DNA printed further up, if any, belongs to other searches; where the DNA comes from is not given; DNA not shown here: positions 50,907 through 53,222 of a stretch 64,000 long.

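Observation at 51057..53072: Lipoprotein fusing a pectin-acetylesterase/Notum-like serine hydrolase to a B3 metallo-beta-lactamase-fold domain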

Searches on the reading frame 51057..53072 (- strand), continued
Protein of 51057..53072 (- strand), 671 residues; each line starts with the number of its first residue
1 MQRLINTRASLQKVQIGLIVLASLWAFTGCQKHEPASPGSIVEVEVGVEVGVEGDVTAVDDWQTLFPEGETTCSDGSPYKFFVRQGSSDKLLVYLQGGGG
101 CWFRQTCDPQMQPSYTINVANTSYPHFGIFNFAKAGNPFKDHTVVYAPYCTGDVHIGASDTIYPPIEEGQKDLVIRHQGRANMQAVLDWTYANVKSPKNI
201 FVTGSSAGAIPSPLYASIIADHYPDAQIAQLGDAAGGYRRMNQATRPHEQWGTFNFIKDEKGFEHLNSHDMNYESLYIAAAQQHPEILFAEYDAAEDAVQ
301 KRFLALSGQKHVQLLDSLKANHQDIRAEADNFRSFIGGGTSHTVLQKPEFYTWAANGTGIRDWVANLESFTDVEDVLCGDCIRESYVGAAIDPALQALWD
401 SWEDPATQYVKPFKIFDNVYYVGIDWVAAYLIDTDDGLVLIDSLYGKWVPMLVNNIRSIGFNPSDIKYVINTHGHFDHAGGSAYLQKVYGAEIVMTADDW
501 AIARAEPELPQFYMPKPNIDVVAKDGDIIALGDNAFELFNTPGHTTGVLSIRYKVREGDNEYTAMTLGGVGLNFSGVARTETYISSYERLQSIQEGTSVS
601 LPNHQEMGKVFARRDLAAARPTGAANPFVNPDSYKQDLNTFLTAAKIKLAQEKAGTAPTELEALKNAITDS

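Call 50: find_related_loci(query=P0124, collection=metagenome_contigs, flank=5000)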
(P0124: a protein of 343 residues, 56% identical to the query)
Query P0124 (343 aa) in metagenome_contigs; peptide patterns used: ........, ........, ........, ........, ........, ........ (x = any residue, [..] = any of these).
206 stretches matched a pattern; 2 encode a relative of the query (tblastn E <= 1e-3); 2 distinct loci.
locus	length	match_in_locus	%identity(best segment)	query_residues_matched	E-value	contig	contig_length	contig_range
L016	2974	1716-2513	58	62-329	1e-106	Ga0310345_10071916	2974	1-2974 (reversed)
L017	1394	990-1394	61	62-196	4e-56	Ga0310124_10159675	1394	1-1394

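Call 66: search_protein_families(library=pfam, proteins=[L007:7418-7756:-, L013:7489-7932:-, L005:7567-7911:-], max_evalue=5)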
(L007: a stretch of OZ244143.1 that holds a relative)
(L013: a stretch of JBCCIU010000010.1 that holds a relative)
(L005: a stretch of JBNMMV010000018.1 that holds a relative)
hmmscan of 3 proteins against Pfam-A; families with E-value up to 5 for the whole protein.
L007:7418-7756:- (112 aa): 1 family
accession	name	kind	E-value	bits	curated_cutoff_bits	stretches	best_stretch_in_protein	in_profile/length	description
PF25279.1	Beta_prop_At2g24240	-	0.007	15.7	27.1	1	14-68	176-229/320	At2g24240-like, C-terminal beta propeller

L013:7489-7932:- (147 aa): 1 family
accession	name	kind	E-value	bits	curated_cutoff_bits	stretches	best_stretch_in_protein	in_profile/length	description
PF09755.14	DUF2046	-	0.17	11.4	24.7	1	104-134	169-200/305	Uncharacterized conserved protein H4 (DUF2046)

L005:7567-7911:- (114 aa): 1 family
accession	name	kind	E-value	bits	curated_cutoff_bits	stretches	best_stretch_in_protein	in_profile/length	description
PF02520.22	ANIS5_cation-bd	-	0.15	12.6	29.3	1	5-59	18-71/109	SXP/RAL-2 family protein Ani s 5-like, metal-binding domain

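Call 71: search_protein_families(library=ncbifam, proteins=[L005:9973-11121:+, L005:6346-7545:+], max_evalue=0.00001)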
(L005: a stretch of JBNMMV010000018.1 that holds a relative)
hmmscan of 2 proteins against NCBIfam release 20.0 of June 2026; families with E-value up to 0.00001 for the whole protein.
L005:9973-11121:+ (382 aa): 13 families
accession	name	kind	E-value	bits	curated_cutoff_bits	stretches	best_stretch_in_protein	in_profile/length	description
NF052254.1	luciferase_Alph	exception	2.1e-12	46.9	600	1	39-137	19-115/354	luciferase subunit alpha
TIGR04020.1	seco_metab_LLM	subfamily_domain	9.9e-12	44.6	244.45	1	44-144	21-117/341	MupA/Atu3671 family FMN-dependent luciferase-like monooxygenase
TIGR03858.1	LLM_2I7G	subfamily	4.1e-11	42.4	462.25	1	34-130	18-111/337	Atu2307/SP_0267 family LLM class monooxygenase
TIGR03558.1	oxido_grp_1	subfamily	5e-11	42.4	166.95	1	41-129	19-105/325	MsnO8 family LLM class oxidoreductase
TIGR03619.1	F420_Rv2161c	subfamily_domain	6.5e-11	42.3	166.9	1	46-143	2-112/247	TIGR03619 family F420-dependent LLM class oxidoreductase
TIGR04036.1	LLM_CE1758_fam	subfamily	4.7e-10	38.8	479.1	1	28-135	15-118/355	CE1758 family FMN-dependent luciferase-like monooxygenase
TIGR03560.1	F420_Rv1855c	subfamily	5.8e-09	36.1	231.4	1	38-190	9-153/227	TIGR03560 family F420-dependent LLM class oxidoreductase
TIGR03860.1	FMN_nitrolo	subfamily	2.6e-08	33.1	279.7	1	50-142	48-137/422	NtaA/DmoA family FMN-dependent monooxygenase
TIGR03571.1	lucif_BA3436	subfamily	7.5e-08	32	303.9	1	75-131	67-123/304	TIGR03571 family LLM class oxidoreductase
NF052255.1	luciferase_Beta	exception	1.1e-07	31.2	500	1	36-141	16-121/325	luciferase subunit beta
TIGR04021.1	LLM_DMSO2_sfnG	equivalog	2.6e-06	27.1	382.95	1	45-254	31-227/350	dimethylsulfone monooxygenase SfnG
TIGR03621.1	F420_MSMEG_2516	subfamily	2.9e-06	26.6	213.15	0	40-133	12-98/295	TIGR03621 family F420-dependent LLM class oxidoreductase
TIGR03559.1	F420_Rv3520c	subfamily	3.4e-06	26.3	335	0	75-193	38-142/325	LLM class F420-dependent oxidoreductase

L005:6346-7545:+ (399 aa): 1 family
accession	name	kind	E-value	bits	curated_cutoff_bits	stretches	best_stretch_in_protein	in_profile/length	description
NF052437.1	MPhHdxlPhnYGIM8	equivalog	1.5e-07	31.2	500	1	2-229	5-229/260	methylphosphonate hydroxylase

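Call 72: search_protein_families(library=ncbifam, proteins=[P0124, P0128, P0134, P0155, P0160, P0174, P0175, P0181, P0191], max_evalue=1e-40)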
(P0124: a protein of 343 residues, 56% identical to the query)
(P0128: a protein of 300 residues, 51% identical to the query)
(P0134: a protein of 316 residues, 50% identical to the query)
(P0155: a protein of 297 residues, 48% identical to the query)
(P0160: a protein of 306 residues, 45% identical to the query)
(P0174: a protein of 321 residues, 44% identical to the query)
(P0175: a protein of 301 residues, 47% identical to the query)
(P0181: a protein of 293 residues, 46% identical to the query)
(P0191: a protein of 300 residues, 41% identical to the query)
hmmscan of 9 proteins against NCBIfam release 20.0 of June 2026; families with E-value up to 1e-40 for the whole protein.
P0124 (343 aa): 2 families
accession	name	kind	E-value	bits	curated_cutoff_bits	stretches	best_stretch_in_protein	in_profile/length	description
NF000469.2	CAR_gen_B3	exception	8.6e-62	208.9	500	1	49-317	31-308/311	CAR family subclass B3 metallo-beta-lactamase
NF033105.1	bla_subclass_B3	equivalog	8.9e-43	146.4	240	1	72-318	4-254/257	subclass B3 metallo-beta-lactamase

P0128 (300 aa): 1 family
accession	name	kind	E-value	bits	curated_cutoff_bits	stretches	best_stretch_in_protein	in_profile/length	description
NF000469.2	CAR_gen_B3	exception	2.3e-57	194.3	500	1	31-283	47-309/311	CAR family subclass B3 metallo-beta-lactamase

P0134 (316 aa): 2 families
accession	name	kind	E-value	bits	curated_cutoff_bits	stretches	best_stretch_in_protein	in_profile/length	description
NF000469.2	CAR_gen_B3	exception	4.6e-59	199.9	500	1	39-291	48-310/311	CAR family subclass B3 metallo-beta-lactamase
NF033105.1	bla_subclass_B3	equivalog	3.2e-41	141.3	240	1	46-288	4-256/257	subclass B3 metallo-beta-lactamase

P0155 (297 aa): 2 families
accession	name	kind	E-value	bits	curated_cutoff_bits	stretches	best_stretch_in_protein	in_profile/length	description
NF000469.2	CAR_gen_B3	exception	9.8e-66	221.9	500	1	18-290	25-309/311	CAR family subclass B3 metallo-beta-lactamase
NF033105.1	bla_subclass_B3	equivalog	1.3e-44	152.5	240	1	48-288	4-256/257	subclass B3 metallo-beta-lactamase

P0160 (306 aa): 2 families
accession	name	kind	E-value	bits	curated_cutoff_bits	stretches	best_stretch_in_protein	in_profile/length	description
NF000469.2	CAR_gen_B3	exception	4.4e-62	209.9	500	1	27-299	36-309/311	CAR family subclass B3 metallo-beta-lactamase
NF033105.1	bla_subclass_B3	equivalog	1.3e-42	145.9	240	1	54-290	6-249/257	subclass B3 metallo-beta-lactamase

P0174 (321 aa): 2 families
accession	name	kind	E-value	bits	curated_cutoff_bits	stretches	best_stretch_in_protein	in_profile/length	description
NF000469.2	CAR_gen_B3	exception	5.4e-62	209.5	500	1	65-317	47-308/311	CAR family subclass B3 metallo-beta-lactamase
NF033105.1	bla_subclass_B3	equivalog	1.4e-47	162.1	240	1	75-317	4-257/257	subclass B3 metallo-beta-lactamase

P0175 (301 aa): 2 families
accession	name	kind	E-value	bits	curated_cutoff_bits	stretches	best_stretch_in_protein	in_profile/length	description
NF000469.2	CAR_gen_B3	exception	2.1e-60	204.4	500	1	41-282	57-306/311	CAR family subclass B3 metallo-beta-lactamase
NF033105.1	bla_subclass_B3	equivalog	9e-44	149.7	240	1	41-283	6-256/257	subclass B3 metallo-beta-lactamase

P0181 (293 aa): 2 families
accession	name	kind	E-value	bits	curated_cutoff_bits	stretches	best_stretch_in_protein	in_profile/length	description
NF000469.2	CAR_gen_B3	exception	1.3e-67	228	500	1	38-289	50-309/311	CAR family subclass B3 metallo-beta-lactamase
NF033105.1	bla_subclass_B3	equivalog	1.5e-44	152.3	240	1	43-288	4-257/257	subclass B3 metallo-beta-lactamase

P0191 (300 aa): 1 family
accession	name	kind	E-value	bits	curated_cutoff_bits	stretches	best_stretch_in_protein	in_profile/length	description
NF000469.2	CAR_gen_B3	exception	1.6e-65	221.2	500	1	14-295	15-309/311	CAR family subclass B3 metallo-beta-lactamase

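Call 74: find_homologous_proteins(query=P0125, max_evalue=1e-10)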
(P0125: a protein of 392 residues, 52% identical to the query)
Query P0125 (392 aa): 757 proteins with E <= 1e-10 among 8000 candidates; the best 120 are listed.
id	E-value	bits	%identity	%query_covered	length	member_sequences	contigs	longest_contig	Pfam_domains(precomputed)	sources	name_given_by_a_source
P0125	6.7e-268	906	100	100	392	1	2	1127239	PF03283.20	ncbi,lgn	ncbi:MAG: pectin acetylesterase-family hydrolase [Pseudomonadota bacterium]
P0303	5.8e-143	495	60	95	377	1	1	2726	PF03283.20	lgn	-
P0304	9.6e-142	491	57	98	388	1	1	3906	PF03283.20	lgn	-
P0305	3.3e-141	489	58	93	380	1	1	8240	PF03283.20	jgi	-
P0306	1.1e-139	484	56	97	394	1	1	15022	PF03283.20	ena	-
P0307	3.0e-139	482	53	96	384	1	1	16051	PF03283.20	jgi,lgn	-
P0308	3.1e-139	482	58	92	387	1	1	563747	PF03283.20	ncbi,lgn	ncbi:MAG: pectin acetylesterase-family hydrolase [Pseudomonadota bacterium]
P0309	3.4e-138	479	53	96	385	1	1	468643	PF03283.20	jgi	-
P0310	1.9e-135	470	55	94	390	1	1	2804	PF03283.20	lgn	-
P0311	1.1e-134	467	54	94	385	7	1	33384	PF03283.20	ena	-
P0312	3.3e-134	466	59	90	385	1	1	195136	PF03283.20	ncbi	ncbi:MAG: pectin acetylesterase-family hydrolase [Pseudomonadales bacterium]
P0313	4.6e-134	465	54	97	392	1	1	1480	PF03283.20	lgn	-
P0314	8.3e-134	464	59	88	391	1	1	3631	PF03283.20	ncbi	-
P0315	1.3e-133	464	59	88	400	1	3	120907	PF03283.20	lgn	-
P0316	2.0e-133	463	55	95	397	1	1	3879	PF03283.20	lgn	-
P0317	2.5e-133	463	59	87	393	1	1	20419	PF03283.20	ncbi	ncbi:MAG: pectin acetylesterase-family hydrolase [Pseudomonadales bacterium]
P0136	8.7e-132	458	57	88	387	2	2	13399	PF03283.20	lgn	-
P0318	3.1e-131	456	60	88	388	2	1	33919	PF03283.20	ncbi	ncbi:MAG: pectin acetylesterase-family hydrolase, partial [Pseudomonadota bacterium]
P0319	7.2e-128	445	59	87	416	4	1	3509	PF03283.20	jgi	jgi:hypothetical protein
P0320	1.2e-127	444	57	88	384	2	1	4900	PF03283.20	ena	-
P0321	1.4e-117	411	55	91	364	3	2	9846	PF03283.20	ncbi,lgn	-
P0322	3.0e-115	403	50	99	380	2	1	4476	PF03283.20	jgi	-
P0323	3.9e-115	403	49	95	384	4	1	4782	PF03283.20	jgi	-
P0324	6.6e-115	402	51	96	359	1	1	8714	PF03283.20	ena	-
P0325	1.0e-114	402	52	94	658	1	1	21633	PF03283.20,PF00753.34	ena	-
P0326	1.9e-114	401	52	95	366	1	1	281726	PF03283.20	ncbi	-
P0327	1.6e-113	398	51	95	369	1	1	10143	PF03283.20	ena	-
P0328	1.0e-112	395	53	87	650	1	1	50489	PF03283.20,PF00753.34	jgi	jgi:glyoxylase-like metal-dependent hydrolase (beta-lactamase superfamily II)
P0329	1.7e-112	394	49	96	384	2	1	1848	PF03283.20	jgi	-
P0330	2.9e-112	394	51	95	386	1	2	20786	PF03283.20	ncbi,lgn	-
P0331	3.6e-112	393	50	96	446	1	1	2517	PF03283.20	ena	-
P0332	3.4e-111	390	53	87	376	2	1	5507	PF03283.20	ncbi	-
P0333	3.6e-111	390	51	100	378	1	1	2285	PF03283.20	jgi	jgi:hypothetical protein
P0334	6.0e-111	389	55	88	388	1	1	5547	PF03283.20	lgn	-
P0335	8.3e-111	389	52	93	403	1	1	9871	PF03283.20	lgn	-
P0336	3.4e-110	387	51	88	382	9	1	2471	PF03283.20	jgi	-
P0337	4.7e-110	386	50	94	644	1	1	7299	PF03283.20,PF00753.34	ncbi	-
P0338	7.4e-110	386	55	87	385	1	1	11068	PF03283.20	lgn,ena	-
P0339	1.0e-109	385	48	96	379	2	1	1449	PF03283.20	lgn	-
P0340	2.2e-109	384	49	95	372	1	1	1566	PF03283.20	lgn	-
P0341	3.8e-109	383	49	95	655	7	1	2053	PF12706.14,PF03283.20,PF00753.34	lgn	-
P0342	5.3e-109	383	48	95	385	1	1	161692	PF03283.20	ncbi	-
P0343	5.4e-109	383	51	95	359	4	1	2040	PF03283.20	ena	-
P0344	7.0e-109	382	50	97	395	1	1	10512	PF03283.20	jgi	jgi:hypothetical protein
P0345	7.0e-109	382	47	98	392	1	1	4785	PF03283.20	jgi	-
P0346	8.8e-109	382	51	88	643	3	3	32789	PF03283.20,PF00753.34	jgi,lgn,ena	-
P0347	1.5e-108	381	53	87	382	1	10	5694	PF03283.20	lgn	-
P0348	2.6e-108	381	52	86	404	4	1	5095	PF03283.20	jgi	jgi:hypothetical protein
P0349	4.3e-108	380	51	87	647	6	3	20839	PF03283.20,PF00753.34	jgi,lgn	-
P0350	8.8e-108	379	54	86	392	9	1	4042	PF03283.20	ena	-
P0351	1.3e-107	378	55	87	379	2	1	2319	PF03283.20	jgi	jgi:hypothetical protein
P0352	1.8e-107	378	52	88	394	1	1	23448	PF03283.20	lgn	-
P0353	2.5e-107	377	51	94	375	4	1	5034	PF03283.20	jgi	jgi:hypothetical protein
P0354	2.6e-107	377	50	94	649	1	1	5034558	PF12706.14,PF03283.20,PF00753.34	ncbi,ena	-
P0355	2.9e-107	377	52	88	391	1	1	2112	PF03283.20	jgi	jgi:hypothetical protein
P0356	4.1e-107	377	52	88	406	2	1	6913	PF03283.20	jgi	-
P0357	4.7e-107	376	49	95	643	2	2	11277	PF03283.20,PF00753.34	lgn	-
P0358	7.8e-107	376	47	95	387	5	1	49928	PF03283.20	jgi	-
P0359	7.9e-107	376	48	99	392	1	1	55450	PF03283.20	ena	-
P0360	8.5e-107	376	50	88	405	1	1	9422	PF03283.20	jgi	jgi:hypothetical protein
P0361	1.2e-106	375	47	96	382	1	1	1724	PF03283.20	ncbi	-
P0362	1.2e-106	375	52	87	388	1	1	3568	PF03283.20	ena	-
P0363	1.3e-106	375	50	88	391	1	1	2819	PF03283.20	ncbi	-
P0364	1.3e-106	375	49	97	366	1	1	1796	PF03283.20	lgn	-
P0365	1.5e-106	375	50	88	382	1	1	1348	PF03283.20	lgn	-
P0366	1.8e-106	374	50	88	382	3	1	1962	PF03283.20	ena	-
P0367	1.9e-106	374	53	88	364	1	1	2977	PF03283.20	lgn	-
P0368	2.4e-106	374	51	88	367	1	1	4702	PF03283.20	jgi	jgi:hypothetical protein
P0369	2.5e-106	374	51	88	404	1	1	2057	PF03283.20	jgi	jgi:hypothetical protein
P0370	3.3e-106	374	51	97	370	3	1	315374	PF03283.20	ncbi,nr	ncbi:MAG: pectin acetylesterase-family hydrolase [Gammaproteobacteria bacterium]|nr:pectin acetylest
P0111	5.1e-106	373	51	94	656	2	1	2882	PF03283.20,PF00753.34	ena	-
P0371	8.2e-106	372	52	89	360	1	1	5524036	PF03283.20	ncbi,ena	-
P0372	8.8e-106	372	49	96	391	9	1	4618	PF03283.20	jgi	jgi:hypothetical protein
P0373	9.3e-106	372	48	98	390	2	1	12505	PF03283.20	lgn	-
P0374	9.3e-106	372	48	95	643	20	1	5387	PF03283.20,PF00753.34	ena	-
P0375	1.2e-105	372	50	93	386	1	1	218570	PF03283.20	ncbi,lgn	-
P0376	1.3e-105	372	50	92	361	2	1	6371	PF03283.20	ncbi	-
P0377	1.6e-105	371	48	95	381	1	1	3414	PF03283.20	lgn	-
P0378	1.8e-105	371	51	88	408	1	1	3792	PF03283.20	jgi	jgi:hypothetical protein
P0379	2.6e-105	371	48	97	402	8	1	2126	PF03283.20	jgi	jgi:hypothetical protein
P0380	3.0e-105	370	52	86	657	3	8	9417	PF12706.14,PF03283.20,PF00753.34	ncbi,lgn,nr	ncbi:MAG: pectin acetylesterase-family hydrolase [Gammaproteobacteria bacterium]|nr:pectin acetylest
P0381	9.1e-105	369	52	87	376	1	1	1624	PF03283.20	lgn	-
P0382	9.5e-105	369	48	96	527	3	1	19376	PF03283.20,PF00753.34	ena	-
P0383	9.5e-105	369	51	91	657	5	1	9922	PF03283.20,PF00753.34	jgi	-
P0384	9.8e-105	369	51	87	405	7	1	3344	PF03283.20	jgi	-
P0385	1.2e-104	368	48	96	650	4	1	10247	PF12706.14,PF03283.20,PF00753.34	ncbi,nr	ncbi:MAG: pectin acetylesterase-family hydrolase [Gammaproteobacteria bacterium]|nr:pectin acetylest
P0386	1.3e-104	368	54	86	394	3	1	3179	PF03283.20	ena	-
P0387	1.6e-104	368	52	88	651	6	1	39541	PF03283.20,PF00753.34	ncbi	-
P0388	2.2e-104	368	54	87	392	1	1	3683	PF03283.20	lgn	-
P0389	2.2e-104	368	49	87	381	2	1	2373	PF03283.20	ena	-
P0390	2.2e-104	368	48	95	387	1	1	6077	PF03283.20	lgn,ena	-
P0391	2.3e-104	368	50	87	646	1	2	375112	PF03283.20,PF00753.34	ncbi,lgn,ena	-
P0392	2.5e-104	367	50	87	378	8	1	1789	PF03283.20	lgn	-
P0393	2.5e-104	367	50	94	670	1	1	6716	PF12706.14,PF03283.20,PF00753.34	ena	-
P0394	3.4e-104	367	47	99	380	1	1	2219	PF03283.20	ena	-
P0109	3.7e-104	367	50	95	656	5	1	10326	PF03283.20,PF00753.34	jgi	jgi:glyoxylase-like metal-dependent hydrolase (beta-lactamase superfamily II)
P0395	4.0e-104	367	50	89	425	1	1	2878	PF03283.20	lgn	-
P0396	4.9e-104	366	51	88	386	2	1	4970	PF03283.20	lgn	-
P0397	5.3e-104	366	51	87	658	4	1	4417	PF12706.14,PF03283.20,PF00753.34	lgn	-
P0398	5.8e-104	366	49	94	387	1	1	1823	PF03283.20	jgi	jgi:hypothetical protein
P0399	6.3e-104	366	50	87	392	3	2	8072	PF03283.20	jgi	jgi:hypothetical protein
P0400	8.1e-104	366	50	88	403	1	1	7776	PF03283.20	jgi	jgi:pectinacetylesterase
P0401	8.3e-104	366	46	96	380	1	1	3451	PF03283.20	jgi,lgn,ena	-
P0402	8.3e-104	366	48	100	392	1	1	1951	PF03283.20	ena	-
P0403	1.9e-103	364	47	98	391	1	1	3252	PF03283.20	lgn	-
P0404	2.0e-103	364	49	94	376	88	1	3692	PF03283.20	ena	-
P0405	2.6e-103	364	47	97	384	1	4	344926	PF03283.20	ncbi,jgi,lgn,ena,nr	ncbi:MAG: pectin acetylesterase-family hydrolase [Gammaproteobacteria bacterium]|nr:pectin acetylest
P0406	2.6e-103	364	50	88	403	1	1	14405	PF03283.20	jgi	jgi:hypothetical protein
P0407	4.5e-103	363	50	88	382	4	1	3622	PF03283.20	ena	-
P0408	7.0e-103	363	50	88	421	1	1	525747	PF03283.20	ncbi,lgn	ncbi:MAG: pectin acetylesterase-family hydrolase [Pseudomonadales bacterium]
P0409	1.1e-102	362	49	88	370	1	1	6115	PF03283.20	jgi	jgi:hypothetical protein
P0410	1.1e-102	362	50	88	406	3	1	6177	PF03283.20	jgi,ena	-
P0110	1.2e-102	362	50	93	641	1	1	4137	PF03283.20,PF00753.34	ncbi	-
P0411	1.4e-102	362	51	88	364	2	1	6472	PF03283.20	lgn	-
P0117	2.4e-102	361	49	94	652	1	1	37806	PF03283.20,PF00753.34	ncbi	ncbi:MAG: pectin acetylesterase-family hydrolase [Pseudomonadota bacterium]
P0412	2.8e-102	361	50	88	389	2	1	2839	PF03283.20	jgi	jgi:hypothetical protein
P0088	3.4e-102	360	50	95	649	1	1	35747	PF03283.20,PF00753.34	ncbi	-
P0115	5.4e-102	360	52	86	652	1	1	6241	PF03283.20,PF00753.34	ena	-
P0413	5.5e-102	360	48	96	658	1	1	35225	PF03283.20,PF00753.34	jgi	jgi:glyoxylase-like metal-dependent hydrolase (beta-lactamase superfamily II)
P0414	6.0e-102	360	49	95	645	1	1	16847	PF03283.20,PF00753.34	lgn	-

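Call 75: find_encoding_contigs(protein=P0125, flank=6000, max_places=2)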
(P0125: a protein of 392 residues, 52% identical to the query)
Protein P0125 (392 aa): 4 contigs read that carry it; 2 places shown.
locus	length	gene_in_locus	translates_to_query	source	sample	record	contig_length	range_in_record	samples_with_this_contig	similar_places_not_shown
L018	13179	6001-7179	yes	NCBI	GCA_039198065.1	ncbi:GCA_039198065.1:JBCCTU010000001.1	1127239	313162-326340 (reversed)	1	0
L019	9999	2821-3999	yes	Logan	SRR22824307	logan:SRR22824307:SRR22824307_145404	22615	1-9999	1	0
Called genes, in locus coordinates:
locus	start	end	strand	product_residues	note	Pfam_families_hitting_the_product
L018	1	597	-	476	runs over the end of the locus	PF00501:AMP-binding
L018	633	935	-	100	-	PF00550:PP-binding (weak)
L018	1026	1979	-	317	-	PF21168:FkbO_Hyg5-like_N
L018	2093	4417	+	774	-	PF01011:PQQ, PF13360:PQQ_2, PF13570:Beta-prop_ACSF4 (weak), PF01011:PQQ, PF13360:PQQ_2, PF13442:Cytochrome_CBB3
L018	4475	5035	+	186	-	-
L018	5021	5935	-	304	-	PF01636:APH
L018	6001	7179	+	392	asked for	PF03283:PAE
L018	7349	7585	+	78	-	PF20068:Amphi-Trp (weak)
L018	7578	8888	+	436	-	PF00324:AA_permease, PF13520:AA_permease_2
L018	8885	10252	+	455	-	PF07690:MFS_1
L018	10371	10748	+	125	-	-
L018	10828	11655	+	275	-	PF01435:Peptidase_M48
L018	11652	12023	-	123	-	-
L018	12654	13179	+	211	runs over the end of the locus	-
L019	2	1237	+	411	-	?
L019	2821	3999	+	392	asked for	PF03283:PAE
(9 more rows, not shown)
